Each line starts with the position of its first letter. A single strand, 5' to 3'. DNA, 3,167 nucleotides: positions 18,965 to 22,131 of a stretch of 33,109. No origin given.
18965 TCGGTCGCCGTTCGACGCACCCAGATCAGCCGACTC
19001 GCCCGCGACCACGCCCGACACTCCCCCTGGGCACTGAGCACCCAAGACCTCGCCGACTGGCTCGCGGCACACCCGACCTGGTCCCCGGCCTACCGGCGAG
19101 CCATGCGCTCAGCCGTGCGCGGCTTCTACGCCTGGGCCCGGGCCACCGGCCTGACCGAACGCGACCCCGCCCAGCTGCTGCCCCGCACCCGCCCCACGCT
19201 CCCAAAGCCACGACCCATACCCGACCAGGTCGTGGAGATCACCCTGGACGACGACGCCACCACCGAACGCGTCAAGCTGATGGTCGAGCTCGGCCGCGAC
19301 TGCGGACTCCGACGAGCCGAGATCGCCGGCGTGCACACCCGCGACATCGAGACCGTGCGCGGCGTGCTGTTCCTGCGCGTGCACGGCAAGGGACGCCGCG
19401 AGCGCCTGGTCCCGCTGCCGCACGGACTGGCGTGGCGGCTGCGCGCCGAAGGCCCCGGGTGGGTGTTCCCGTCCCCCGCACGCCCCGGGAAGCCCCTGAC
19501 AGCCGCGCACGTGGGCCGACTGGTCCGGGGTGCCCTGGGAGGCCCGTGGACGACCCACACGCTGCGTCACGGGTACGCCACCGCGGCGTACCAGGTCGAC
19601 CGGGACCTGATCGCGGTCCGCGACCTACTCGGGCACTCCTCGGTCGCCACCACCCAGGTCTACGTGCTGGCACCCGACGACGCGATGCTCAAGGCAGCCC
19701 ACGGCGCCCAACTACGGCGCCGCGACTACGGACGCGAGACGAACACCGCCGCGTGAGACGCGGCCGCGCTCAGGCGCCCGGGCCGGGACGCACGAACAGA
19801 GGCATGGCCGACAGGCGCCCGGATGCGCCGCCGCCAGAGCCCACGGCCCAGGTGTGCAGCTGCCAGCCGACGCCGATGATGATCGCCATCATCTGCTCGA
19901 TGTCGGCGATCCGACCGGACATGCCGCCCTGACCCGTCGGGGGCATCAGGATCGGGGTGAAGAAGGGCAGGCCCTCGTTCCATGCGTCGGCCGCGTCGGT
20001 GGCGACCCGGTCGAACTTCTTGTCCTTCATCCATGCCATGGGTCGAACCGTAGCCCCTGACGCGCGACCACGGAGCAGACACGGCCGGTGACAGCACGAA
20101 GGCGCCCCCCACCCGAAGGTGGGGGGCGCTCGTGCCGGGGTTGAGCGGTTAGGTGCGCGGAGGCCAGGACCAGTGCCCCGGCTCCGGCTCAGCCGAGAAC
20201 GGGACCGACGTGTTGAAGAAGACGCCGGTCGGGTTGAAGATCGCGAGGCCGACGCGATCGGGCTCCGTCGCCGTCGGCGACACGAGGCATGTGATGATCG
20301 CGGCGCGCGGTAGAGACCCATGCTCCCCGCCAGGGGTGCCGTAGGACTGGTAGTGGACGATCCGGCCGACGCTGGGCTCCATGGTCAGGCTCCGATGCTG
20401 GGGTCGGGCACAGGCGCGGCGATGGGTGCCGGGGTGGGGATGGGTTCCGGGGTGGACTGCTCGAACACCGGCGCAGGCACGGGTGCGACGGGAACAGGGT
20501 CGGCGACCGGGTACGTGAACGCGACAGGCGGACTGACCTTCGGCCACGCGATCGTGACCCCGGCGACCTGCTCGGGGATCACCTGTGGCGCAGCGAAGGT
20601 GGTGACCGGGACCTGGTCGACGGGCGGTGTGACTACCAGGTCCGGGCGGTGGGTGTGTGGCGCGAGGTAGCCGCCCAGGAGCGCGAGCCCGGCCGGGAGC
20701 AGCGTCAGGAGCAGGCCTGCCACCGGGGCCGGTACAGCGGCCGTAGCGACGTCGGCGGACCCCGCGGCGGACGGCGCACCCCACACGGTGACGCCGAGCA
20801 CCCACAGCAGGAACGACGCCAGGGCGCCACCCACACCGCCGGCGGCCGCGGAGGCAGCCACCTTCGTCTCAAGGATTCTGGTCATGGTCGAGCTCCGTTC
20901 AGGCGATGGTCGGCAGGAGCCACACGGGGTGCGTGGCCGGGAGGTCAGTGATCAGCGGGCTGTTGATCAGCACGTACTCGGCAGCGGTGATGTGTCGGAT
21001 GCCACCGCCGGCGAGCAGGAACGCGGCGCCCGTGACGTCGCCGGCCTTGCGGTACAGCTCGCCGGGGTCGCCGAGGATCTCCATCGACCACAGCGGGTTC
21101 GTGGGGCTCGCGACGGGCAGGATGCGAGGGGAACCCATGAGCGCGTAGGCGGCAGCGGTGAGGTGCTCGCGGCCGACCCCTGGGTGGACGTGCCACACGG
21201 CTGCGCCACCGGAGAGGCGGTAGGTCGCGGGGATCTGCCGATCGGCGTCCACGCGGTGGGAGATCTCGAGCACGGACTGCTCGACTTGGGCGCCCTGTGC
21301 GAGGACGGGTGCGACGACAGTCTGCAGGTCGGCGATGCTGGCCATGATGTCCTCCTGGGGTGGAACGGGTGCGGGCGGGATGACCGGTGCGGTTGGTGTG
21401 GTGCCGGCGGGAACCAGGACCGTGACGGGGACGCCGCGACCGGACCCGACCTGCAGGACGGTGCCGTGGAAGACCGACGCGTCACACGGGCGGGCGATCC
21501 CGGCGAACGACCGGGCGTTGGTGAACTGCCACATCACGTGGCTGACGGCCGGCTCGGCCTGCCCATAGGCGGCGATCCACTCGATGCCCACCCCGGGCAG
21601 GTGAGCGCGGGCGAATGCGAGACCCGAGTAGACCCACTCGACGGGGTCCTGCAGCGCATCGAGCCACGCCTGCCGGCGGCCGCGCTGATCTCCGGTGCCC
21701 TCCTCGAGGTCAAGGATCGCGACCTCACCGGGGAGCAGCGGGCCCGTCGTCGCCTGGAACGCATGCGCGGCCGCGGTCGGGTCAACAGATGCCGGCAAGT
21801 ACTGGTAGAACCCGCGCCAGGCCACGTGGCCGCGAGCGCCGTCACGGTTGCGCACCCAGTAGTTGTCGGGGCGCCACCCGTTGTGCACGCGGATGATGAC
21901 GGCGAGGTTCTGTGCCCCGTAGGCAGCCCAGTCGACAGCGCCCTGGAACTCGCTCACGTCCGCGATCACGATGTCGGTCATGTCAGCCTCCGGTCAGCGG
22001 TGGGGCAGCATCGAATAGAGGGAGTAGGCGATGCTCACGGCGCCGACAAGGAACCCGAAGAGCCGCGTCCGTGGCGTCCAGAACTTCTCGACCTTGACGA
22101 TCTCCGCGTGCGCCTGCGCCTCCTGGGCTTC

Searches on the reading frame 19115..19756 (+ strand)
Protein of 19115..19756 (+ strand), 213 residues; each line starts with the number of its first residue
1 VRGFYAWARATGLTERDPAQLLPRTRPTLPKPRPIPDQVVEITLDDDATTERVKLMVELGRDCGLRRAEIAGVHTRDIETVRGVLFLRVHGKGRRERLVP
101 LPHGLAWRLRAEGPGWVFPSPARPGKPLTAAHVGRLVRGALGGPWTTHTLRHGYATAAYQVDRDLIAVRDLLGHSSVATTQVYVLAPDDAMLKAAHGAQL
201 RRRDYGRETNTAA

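Call 12: search_protein_families(library=phrogs, proteins=[window:19115-19756:+], max_evalue=0.001)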
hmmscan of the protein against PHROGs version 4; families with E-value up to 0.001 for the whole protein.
window:19115-19756:+ (213 aa): 4 families
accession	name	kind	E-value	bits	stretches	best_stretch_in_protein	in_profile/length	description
phrog_216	-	integration and excision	1.9e-28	100.4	1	4-210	25-248/301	integrase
phrog_1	-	integration and excision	2.1e-28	100.9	1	1-190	236-439/611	integrase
phrog_7269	-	integration and excision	3.7e-08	34.2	1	141-195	24-78/89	integrase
phrog_7685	-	integration and excision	0.00036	21.2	1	137-188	171-225/240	integrase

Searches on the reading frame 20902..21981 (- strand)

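Call 12: search_protein_families(library=phrogs, proteins=[window:20902-21981:-], max_evalue=0.001)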
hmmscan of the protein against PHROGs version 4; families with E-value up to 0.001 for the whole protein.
window:20902-21981:- (360 aa): 4 families
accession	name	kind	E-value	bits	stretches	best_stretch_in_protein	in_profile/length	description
phrog_291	-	lysis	6.6e-18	65.7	1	6-178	115-312/509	endolysin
phrog_3084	-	lysis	1.1e-09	38.8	1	4-177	159-359/468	endolysin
phrog_6219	-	lysis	1.7e-08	35.3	1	5-180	3-195/326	endolysin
phrog_6745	-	lysis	2.2e-05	24.5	1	7-99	7-103/396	endolysin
